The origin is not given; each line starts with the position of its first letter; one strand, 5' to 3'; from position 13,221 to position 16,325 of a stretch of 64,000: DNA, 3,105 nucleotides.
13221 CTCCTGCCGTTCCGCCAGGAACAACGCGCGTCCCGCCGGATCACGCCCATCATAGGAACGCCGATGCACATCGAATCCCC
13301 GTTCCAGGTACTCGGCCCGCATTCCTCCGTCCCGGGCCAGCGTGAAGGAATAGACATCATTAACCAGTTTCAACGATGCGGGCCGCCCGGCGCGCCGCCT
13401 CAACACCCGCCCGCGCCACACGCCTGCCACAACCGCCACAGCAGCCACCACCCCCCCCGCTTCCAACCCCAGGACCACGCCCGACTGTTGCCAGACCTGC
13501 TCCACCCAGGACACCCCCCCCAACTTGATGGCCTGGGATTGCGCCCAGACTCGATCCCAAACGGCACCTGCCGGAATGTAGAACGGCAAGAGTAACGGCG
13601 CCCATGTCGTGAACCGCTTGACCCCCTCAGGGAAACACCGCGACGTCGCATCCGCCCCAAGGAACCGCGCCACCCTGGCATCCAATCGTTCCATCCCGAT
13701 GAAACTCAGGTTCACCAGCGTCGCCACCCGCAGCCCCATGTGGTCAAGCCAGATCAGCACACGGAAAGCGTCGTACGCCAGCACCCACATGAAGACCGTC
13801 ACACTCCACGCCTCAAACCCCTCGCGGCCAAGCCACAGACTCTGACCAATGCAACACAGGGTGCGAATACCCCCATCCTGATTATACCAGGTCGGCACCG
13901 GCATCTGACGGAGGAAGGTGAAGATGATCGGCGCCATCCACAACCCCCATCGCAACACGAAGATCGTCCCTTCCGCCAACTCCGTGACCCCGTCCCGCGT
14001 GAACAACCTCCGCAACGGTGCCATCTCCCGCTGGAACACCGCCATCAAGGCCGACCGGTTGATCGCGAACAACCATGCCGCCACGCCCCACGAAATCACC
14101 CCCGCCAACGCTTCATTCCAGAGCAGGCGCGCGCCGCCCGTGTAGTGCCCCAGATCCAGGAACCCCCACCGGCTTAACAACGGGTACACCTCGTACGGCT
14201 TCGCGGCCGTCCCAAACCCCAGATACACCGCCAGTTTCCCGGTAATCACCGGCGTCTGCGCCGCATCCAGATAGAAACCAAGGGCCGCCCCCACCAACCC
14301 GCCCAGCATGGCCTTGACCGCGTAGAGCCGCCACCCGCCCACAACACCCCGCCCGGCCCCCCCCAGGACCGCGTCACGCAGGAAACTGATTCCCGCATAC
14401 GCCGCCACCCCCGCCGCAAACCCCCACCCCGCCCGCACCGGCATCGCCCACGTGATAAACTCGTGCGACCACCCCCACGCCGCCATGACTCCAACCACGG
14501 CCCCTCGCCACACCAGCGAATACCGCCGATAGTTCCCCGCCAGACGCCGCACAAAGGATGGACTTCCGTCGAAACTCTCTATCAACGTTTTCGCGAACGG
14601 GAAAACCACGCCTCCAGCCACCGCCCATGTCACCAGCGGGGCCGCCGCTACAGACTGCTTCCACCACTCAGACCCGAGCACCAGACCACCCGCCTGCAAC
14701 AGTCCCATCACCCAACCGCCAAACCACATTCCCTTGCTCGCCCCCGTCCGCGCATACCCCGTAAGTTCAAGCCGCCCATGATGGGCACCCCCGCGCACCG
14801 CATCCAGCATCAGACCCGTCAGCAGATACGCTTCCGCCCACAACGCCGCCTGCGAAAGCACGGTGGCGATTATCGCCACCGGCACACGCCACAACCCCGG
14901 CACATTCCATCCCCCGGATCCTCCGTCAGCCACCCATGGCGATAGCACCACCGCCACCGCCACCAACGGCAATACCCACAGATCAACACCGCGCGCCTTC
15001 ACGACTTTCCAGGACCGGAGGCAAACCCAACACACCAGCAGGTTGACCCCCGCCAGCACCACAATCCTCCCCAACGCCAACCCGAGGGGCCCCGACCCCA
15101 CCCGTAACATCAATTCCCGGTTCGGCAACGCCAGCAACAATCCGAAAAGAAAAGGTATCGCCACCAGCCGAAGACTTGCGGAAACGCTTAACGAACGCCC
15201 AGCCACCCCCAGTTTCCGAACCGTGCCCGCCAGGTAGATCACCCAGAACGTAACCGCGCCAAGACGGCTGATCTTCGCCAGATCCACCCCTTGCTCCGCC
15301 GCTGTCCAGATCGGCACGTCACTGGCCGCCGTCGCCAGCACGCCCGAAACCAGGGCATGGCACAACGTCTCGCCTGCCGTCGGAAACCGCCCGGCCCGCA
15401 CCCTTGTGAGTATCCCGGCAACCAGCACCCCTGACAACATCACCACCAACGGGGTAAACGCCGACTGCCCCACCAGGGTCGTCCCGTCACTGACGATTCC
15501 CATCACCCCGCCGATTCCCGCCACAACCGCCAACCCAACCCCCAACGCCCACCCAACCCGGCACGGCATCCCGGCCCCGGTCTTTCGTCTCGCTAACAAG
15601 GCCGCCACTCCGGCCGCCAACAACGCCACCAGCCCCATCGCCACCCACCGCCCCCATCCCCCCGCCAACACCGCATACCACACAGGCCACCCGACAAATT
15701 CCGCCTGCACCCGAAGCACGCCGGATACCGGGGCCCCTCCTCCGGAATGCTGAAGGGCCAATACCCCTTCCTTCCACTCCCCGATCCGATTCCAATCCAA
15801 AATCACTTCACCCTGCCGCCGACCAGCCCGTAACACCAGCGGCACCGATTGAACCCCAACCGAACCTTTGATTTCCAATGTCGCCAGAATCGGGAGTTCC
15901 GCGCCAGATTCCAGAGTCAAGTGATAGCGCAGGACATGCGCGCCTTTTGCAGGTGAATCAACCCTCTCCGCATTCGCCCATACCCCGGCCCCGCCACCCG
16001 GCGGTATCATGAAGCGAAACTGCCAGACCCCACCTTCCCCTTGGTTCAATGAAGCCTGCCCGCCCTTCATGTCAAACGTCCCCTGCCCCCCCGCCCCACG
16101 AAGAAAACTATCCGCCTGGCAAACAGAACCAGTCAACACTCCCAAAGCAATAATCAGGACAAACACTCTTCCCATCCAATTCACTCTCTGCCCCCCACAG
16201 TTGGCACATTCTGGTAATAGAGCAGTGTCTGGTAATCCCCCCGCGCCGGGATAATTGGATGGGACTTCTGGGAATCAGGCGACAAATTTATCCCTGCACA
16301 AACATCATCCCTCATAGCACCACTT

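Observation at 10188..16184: GH94 phosphorylase-type domain fused to a ~750-residue polytopic membrane block and an N-terminal extracytoplasmic domain, with no visible glycosyltransferase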

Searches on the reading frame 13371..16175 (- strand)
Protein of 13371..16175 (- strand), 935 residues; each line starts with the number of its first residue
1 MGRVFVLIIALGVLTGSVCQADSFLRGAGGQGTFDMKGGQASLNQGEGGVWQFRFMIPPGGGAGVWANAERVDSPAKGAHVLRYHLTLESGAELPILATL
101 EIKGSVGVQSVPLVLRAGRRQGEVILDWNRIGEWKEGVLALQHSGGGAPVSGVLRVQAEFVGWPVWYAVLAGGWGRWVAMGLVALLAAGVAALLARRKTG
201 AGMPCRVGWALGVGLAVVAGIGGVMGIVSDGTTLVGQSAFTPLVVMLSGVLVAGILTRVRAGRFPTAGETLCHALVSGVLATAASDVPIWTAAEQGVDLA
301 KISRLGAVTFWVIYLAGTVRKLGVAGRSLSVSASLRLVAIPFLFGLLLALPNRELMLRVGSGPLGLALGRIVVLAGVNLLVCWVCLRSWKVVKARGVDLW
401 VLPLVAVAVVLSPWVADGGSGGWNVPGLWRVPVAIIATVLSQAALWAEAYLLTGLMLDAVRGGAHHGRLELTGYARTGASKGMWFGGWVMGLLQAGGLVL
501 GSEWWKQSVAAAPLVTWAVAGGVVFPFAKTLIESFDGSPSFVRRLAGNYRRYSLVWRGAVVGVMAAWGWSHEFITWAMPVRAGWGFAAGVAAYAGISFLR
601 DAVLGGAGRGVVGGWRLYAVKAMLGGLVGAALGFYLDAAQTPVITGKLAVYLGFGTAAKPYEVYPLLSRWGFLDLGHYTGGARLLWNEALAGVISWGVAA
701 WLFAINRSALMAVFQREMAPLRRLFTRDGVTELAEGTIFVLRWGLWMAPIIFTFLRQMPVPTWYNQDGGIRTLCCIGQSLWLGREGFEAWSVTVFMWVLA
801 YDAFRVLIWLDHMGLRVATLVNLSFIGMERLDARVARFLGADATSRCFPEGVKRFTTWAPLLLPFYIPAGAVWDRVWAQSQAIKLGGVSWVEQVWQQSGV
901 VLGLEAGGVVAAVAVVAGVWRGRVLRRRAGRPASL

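Call 17: search_solved_structures(query=A2, max_evalue=10)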
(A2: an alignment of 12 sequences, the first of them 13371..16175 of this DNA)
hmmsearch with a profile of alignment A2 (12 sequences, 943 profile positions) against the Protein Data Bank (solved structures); distinct sequences matched with E-value up to 10: 2.
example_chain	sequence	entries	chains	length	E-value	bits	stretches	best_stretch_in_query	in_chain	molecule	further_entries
2btd_A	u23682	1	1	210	0.62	11.4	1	34-129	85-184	PTS-DEPENDENT DIHYDROXYACETONE KINASE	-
3pnl_B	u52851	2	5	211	0.63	11.3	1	34-129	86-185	PTS-dependent dihydroxyacetone kinase, ADP-binding subunit dhaL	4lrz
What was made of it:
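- Tried and rejected: A profile of 12 N-terminal sequences against all PDB sequences gave only two chance hits at E 0.6 (call 17).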

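Call 27: search_protein_families(library=pfam, proteins=[window:13371-16175:-], max_evalue=10)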
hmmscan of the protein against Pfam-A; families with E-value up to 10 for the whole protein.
window:13371-16175:- (935 aa): 0 families

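Call 37: predict_structure(alignment_id=A2)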
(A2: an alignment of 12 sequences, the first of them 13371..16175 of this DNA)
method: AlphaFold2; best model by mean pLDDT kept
length: 935 residues; sequences in the alignment: 12
mean_pLDDT: 76.8   pTM: 0.71
mean pLDDT of the five models: 76.8, 75.1, 71.6, 70.1, 69.7
residues with pLDDT >= 90: 124; 70-90: 560; 50-70: 183; < 50: 68
segments of 3 or more residues with pLDDT < 50: 1-8, 10-16, 232-236, 464-466, 666-671, 758-773, 855-864, 866-869, 931-935
pLDDT, mean of each block of 10 residues (from residue 1): 46 50 67 86 78 86 83 65 81 72 83 74 77 85 76 86 76 77 85 69 67 88 81 54 86 88 86 90 73 72 85 90 85 85 81 83 88 92 84 85 94 92 86 94 93 86 60 91 88 88 88 91 86 62 85 88 90 83 89 89 85 83 82 73 82 87 54 75 90 75 80 82 81 82 78 60 37 54 67 66 56 60 66 72 54 47 44 60 60 70 84 84 66 35
secondary structure, 60 per line:
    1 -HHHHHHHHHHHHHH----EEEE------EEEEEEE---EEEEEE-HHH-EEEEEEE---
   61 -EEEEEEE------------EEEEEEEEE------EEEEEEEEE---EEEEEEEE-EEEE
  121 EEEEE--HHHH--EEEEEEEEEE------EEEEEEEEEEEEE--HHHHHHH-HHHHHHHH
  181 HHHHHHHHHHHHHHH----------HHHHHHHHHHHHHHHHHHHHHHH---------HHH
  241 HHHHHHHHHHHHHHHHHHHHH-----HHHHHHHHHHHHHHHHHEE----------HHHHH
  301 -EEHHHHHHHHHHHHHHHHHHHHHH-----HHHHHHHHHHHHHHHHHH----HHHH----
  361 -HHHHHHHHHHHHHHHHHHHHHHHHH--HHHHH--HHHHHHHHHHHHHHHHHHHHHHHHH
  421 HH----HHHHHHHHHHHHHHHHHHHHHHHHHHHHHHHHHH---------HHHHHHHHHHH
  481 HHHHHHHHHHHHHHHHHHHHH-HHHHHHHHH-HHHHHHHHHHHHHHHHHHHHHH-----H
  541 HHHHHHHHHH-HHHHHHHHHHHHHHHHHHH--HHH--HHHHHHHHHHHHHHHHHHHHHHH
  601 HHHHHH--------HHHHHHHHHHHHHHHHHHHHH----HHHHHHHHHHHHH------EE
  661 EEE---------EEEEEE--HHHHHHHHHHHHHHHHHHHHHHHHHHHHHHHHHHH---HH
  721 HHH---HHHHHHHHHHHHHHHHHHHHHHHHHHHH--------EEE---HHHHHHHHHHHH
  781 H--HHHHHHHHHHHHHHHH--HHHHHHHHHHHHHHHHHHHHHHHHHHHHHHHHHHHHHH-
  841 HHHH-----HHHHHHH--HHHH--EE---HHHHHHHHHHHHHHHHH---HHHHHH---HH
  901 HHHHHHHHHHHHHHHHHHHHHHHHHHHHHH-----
elements in order (helices of 4 or more, strands of 3 or more residues): H2-15 E20-23 E30-36 E40-45 E51-57 E62-68 E81-89 E96-104 E108-115 E117-125 H128-131 E134-143 E150-162 H165-171 H173-195 H206-228 H238-261 H267-283 H296-300 H304-325 H331-348 H353-356 H362-386 H389-393 H396-422 H427-460 H470-501 H503-511 H513-534 H540-550 H552-570 H578-606 H615-635 H640-652 E659-663 E673-678 H681-715 H719-723 H727-754 E763-765 H769-781 H784-799 H802-839 H841-844 H850-856 H859-862 H870-886 H890-895 H899-930
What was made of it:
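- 16113..16175 (-): Signal peptide (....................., predicted cleavage after CQA). Modelled as a helix followed by the beta-sandwich (call 37).
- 15690..16112 (-): Periplasmic beta-sandwich, CBM-like (ORF aa about 25-165). AF2 model, call 37.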

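Call 38: search_protein_representatives(alignment_id=A2)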
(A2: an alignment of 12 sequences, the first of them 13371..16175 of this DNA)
Query: 12 sequences, 943 profile positions. Proteins with E-value up to 0.001 (for the whole library): 680; up to 1e-10: 546; up to 1e-30: 304. The best 150 are listed.
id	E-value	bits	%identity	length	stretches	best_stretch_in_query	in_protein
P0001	0.0e+00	1372.1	-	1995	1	6-941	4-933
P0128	0.0e+00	1195.6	-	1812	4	23-936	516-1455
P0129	0.0e+00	1162.1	-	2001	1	5-938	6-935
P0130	0.0e+00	1152.2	-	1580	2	27-939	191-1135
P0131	0.0e+00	1142.1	-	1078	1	18-939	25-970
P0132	0.0e+00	1117.3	-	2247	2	24-940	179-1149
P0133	0.0e+00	1116.8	-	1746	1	22-939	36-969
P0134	0.0e+00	1058.7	-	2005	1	17-936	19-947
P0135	0.0e+00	1019.7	-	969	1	210-938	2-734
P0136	0.0e+00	1018.4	-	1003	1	24-937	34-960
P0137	9.0e-297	1003.7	-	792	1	235-939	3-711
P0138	2.9e-272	922.7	-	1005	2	20-866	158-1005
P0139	4.0e-271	918.9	-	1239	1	7-935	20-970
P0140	6.7e-271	918.1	-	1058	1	210-939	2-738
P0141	4.5e-269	912.1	-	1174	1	203-938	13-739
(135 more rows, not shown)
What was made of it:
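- Checked: 680 cluster representatives match the N-terminal profile (call 38).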

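Call 41: fold_search(model_id=the predicted structure, library=pdb)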
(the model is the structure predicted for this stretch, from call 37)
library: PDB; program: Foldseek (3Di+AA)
matches with E <= 10: 743; with E <= 0.001: 4
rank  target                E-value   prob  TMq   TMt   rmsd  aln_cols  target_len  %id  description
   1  6r31_A                2.2e-04  1.00  0.12  0.53   5.7       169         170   11  Family 11 Carbohydrate-Binding Module from Clostridium thermocellum in complex with beta-1,3-1,4-mixed-linked tetrasac (released 2020-02-05)
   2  6r3m_A                3.6e-04  1.00  0.12  0.53   5.0       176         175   11  Family 11 Carbohydrate-Binding Module from Clostridium thermocellum in complex with beta-1,3-1,4-mixed-linked tetrasac (released 2020-02-05)
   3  2q1f_A                5.0e-04  0.99  0.12  0.11  18.2       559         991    9  Crystal structure of chondroitin sulfate lyase abc from bacteroides thetaiotaomicron wal2926 (released 2008-01-29)
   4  1v0a                  6.7e-04  1.00  0.12  0.53   6.1       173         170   12  Family 11 Carbohydrate-Binding Module of cellulosomal cellulase Lic26A-Cel5E of Clostridium thermocellum (released 2005-01-12)
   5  2c26                  1.6e-03  1.00  0.12  0.37   6.5       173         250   13  Structural basis for the promiscuous specificity of the carbohydrate- binding modules from the beta-sandwich super famil (released 2005-10-18)
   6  6sgf_D                4.6e-03  1.00  0.10  0.49   6.4       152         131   11  Molecular insight into a new low affinity xylan binding module CBM86, from the xylanolytic gut symbiont Roseburia inte (released 2019-11-20)
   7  2zew_A                5.4e-03  1.00  0.10  0.47   5.6       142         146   11  Family 16 Cabohydrate Binding Domain Module 1 (released 2008-03-04)
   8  2zey_A                5.4e-03  1.00  0.10  0.43   8.7       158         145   10  Family 16 carbohydrate binding module (released 2008-03-04)
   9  6sgf_B                5.7e-03  1.00  0.10  0.53   7.3       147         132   10  Molecular insight into a new low affinity xylan binding module CBM86, from the xylanolytic gut symbiont Roseburia inte (released 2019-11-20)
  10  9cyn_A                5.7e-03  1.00  0.11  0.36  10.5       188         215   13  Flagellar filament sheath protein FlaA1 (released 2026-03-18)
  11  4d0q                  5.9e-03  1.00  0.09  0.39   7.3       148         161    8  Hyaluronan Binding Module of the Streptococcal Pneumoniae Hyaluronate Lyase (released 2014-08-06)
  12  9cyn_B                7.2e-03  1.00  0.11  0.37   6.5       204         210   11  Flagellar filament sheath protein FlaA1 (released 2026-03-18)
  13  1of3_B                7.5e-03  1.00  0.10  0.37   8.2       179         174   12  Structural and thermodynamic dissection of specific mannan recognition by a carbohydrate-binding module, TmCBM27 (released 2003-04-17)
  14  9d7x                  8.2e-03  0.23  0.07  0.09  28.2       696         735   12  The spm-bound structure (released 2025-06-25)
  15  7zkq_A                8.5e-03  1.00  0.11  0.39   8.6       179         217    9  Early Pp module assembly intermediate of complex I (released 2022-11-23)
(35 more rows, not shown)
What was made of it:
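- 15690..16112 (-): Foldseek hits CBM11 (6r31, E 2e-4, TM 0.53), CBM16, CBM86 and CBM22 (call 41).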

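Call 43: find_related_loci(query=A2, collection=genome_contigs, flank=10000)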
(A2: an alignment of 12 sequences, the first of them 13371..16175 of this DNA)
Query A2 (935 aa) in genome_contigs; peptide patterns used: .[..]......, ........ (x = any residue, [..] = any of these).
598 stretches matched a pattern (row limit reached: there are more); 551 encode a relative of the query (tblastn E <= 1e-3); the best 80 are kept; 80 distinct loci.
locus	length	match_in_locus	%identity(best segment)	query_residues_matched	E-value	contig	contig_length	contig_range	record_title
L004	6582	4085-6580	72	3-826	0e+0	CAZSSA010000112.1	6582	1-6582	MAG TPA_asm: uncultured Verrucomicrobiota bacterium isolate SRP272421_co3_542 genome assembly, contig: NODE_41253_length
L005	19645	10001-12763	55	4-923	0e+0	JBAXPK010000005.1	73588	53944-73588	MAG: bacterium isolate ELA529 MAG529_5, whole genome shotgun sequence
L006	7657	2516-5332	53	7-935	0e+0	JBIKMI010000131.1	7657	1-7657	MAG: Kiritimatiellia bacterium isolate ME2014-08-31_3300042860_group5_bin95 Rohwer_bin2522_scaffold_12964_c1, whole geno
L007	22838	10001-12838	50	3-935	0e+0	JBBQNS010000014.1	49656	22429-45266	MAG: Kiritimatiellia bacterium isolate Co_metawrap_267 Cmw_267_k141_2841168_length_49656_cov_14.9989, whole genome shotg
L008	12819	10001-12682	41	52-928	4e-178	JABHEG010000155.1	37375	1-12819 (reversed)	MAG: Lentisphaerae bacterium isolate SI037_bin151 k141_273575, whole genome shotgun sequence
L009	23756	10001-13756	37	2-931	6e-173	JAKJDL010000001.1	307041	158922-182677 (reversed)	MAG: Candidatus Omnitrophota bacterium isolate UR.bin134 NODE_1_length_307041_cov_4.371089, whole genome shotgun sequenc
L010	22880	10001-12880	37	6-929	1e-172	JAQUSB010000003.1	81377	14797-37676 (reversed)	MAG: Candidatus Omnitrophota bacterium isolate STD1_87 NODE_589_length_81377_cov_5.115815_Sandtown_D1, whole genome shot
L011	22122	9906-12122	44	211-935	7e-171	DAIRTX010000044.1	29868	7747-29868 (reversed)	MAG TPA_asm: Verrucomicrobiota bacterium isolate CTOTU10862 NODE_225_length_29868_cov_8.815550, whole genome shotgun seq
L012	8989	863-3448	40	31-884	6e-170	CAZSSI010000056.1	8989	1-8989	MAG TPA_asm: uncultured Verrucomicrobiota bacterium isolate SRP272421_co2_364 genome assembly, contig: NODE_29340_length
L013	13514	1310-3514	44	211-928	4e-169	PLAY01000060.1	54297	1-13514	MAG: Limisphaerales bacterium isolate bog_1418 73.20111000_S2D.10_contig_2271, whole genome shotgun sequence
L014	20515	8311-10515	45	211-928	4e-169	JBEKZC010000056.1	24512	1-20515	MAG: Verrucomicrobiota bacterium isolate SPRUCE 68 SPRUCE_68_56, whole genome shotgun sequence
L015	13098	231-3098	36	25-928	7e-169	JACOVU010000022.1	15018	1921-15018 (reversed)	MAG: Candidatus Omnitrophota bacterium isolate NC_groundwater_108_Ag_S-0.2um_46_37 S_p2_S4_170907_scaffold_435763, whole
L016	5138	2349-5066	37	28-918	1e-172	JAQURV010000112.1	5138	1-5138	MAG: Candidatus Omnitrophota bacterium isolate STD1_81 NODE_62586_length_5138_cov_3.185392_Sandtown_D1, whole genome sho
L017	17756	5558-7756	44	211-931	6e-169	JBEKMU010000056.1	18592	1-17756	MAG: Verrucomicrobiota bacterium isolate SPRUCE 400 SPRUCE_400_56, whole genome shotgun sequence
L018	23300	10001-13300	38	19-931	4e-168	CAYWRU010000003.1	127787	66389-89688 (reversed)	MAG TPA_asm: uncultured bacterium isolate SRP257259_co1_296 genome assembly, contig: NODE_114_length_127787_cov_6.199504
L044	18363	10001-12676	40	52-931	2e-174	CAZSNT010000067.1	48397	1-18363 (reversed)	MAG TPA_asm: uncultured Victivallales bacterium isolate SRP167671_co1_107 genome assembly, contig: NODE_783_length_48397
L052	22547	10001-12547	35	52-928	6e-158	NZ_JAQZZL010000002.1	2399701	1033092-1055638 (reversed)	Lentisphaera marina strain IMCC 11369 IMCC11369_2, whole genome shotgun sequence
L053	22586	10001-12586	37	39-884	5e-158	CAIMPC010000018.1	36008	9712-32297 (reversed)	MAG: Candidatus Omnitrophica bacterium isolate AM5_bin-0158 genome assembly, contig: bin-0158:18/73, whole genome shotgu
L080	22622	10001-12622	38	28-884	6e-165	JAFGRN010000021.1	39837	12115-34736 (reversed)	MAG: Candidatus Omnitrophota bacterium isolate Zod_Metabat.83 k87_3227824, whole genome shotgun sequence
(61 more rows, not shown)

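Call 55: search_protein_families(library=pfam, proteins=[L044:13691-15112:+, L010:16168-18267:+, L010:5775-8093:+, L052:6059-9472:+, L053:18239-19183:+, L080:19154-20038:+, L080:2630-3301:+, L010:3565-5040:+, L010:8106-9935:+, L080:20056-20832:+], max_evalue=0.001)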
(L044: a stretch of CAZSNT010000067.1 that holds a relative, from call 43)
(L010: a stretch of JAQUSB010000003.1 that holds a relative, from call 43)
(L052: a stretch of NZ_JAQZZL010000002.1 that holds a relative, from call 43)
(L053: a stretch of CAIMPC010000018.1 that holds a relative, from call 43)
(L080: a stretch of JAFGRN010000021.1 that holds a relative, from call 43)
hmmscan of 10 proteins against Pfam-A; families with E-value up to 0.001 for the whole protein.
L044:13691-15112:+ (473 aa): 1 family
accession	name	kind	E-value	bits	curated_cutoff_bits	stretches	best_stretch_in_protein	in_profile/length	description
PF10091.15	Glycoamylase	-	2.4e-38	132.3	27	1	222-459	8-220/221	Putative glucoamylase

L010:16168-18267:+ (699 aa): 2 families
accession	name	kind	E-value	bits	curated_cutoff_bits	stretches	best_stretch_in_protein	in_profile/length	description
PF10091.15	Glycoamylase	-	4.5e-21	75.8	27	1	516-681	42-219/221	Putative glucoamylase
PF11329.14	DUF3131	-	2.8e-05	23.7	20.3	1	286-383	1-86/367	Protein of unknown function (DUF3131)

L010:5775-8093:+ (772 aa): 2 families
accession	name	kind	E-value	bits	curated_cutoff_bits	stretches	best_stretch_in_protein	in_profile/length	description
PF10091.15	Glycoamylase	-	5.8e-64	216.1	27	1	540-754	3-220/221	Putative glucoamylase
PF21582.3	CBM30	-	1.5e-05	25.4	27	1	133-241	68-170/170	Carbohydrate binding domain 30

L052:6059-9472:+ (1137 aa): 5 families
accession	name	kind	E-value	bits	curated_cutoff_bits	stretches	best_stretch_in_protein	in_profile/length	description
PF21958.2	SOGP_N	-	8.2e-67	225.4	27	1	27-253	2-224/225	SOGP N-terminal domain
PF21250.3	SOGP_2nd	-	5e-61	206.5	27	1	323-571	3-249/249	Glycoside phosphorylase supersandwich domain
PF17167.11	Glyco_hydro_94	-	2.5e-22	79.6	27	1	715-997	125-381/420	Glycosyl hydrolase 94 superfamily, catalytic domain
PF21270.2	SOGP_4th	-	1.8e-11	44.6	27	1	1049-1132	1-87/90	Glycoside phosphorylase C-terminal domain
PF06202.20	GDE_C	-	0.00075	19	21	0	644-969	21-315/367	Amylo-alpha-1,6-glucosidase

L053:18239-19183:+ (314 aa): 1 family
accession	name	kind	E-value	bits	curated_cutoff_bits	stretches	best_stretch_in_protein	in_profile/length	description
PF00528.27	BPD_transp_1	-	1.5e-14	54.6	26.4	1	99-298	5-172/184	Binding-protein-dependent transport system inner membrane component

L080:19154-20038:+ (294 aa): 1 family
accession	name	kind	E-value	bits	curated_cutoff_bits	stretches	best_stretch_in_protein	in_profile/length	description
PF00528.27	BPD_transp_1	-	1.2e-17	64.7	26.4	1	109-281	9-177/184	Binding-protein-dependent transport system inner membrane component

L080:2630-3301:+ (223 aa): 2 families
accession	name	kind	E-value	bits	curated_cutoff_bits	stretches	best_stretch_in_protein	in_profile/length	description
PF00072.30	Response_reg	-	1.6e-32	112.4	30.2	1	3-113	1-111/111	Response regulator receiver domain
PF00486.34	Trans_reg_C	-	8.9e-27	93.4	26.2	1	145-220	1-77/77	Transcriptional regulatory protein, C terminal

L010:3565-5040:+ (491 aa): 5 families
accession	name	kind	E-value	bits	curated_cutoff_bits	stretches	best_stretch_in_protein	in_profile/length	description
PF02518.31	HATPase_c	-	1.9e-33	115.6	26.4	1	382-490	1-109/111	Histidine kinase-, DNA gyrase B-, and HSP90-like ATPase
PF00512.31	HisKA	-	7.6e-13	48.7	26.9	1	272-336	2-65/66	His Kinase A (phospho-acceptor) domain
PF00672.30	HAMP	-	1.8e-08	35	25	1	214-266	1-52/53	HAMP domain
PF14501.12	HATPase_c_5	-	9.1e-06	26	22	1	386-478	5-92/102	GHKL domain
PF13589.12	HATPase_c_3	-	0.00023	21.6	25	1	392-448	8-62/137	Histidine kinase-, DNA gyrase B-, and HSP90-like ATPase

L010:8106-9935:+ (609 aa): 3 families
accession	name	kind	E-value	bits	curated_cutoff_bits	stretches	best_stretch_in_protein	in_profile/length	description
PF13174.12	TPR_6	-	8.2e-08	32.8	26.3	1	313-343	3-33/33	Tetratricopeptide repeat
PF13525.12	YfiO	-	3.2e-05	24.2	25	1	273-343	5-75/203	Outer membrane lipoprotein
PF24967.1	NTS_TR130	-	0.00018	21.5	25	0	286-345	106-166/233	TR130 NTS domain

L080:20056-20832:+ (258 aa): 0 families
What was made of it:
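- On 1,2-beta-oligoglucan phosphorylase (SOGP subfamily of GH94): All are found in the L052 neighbour used as a positive control (call 55).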
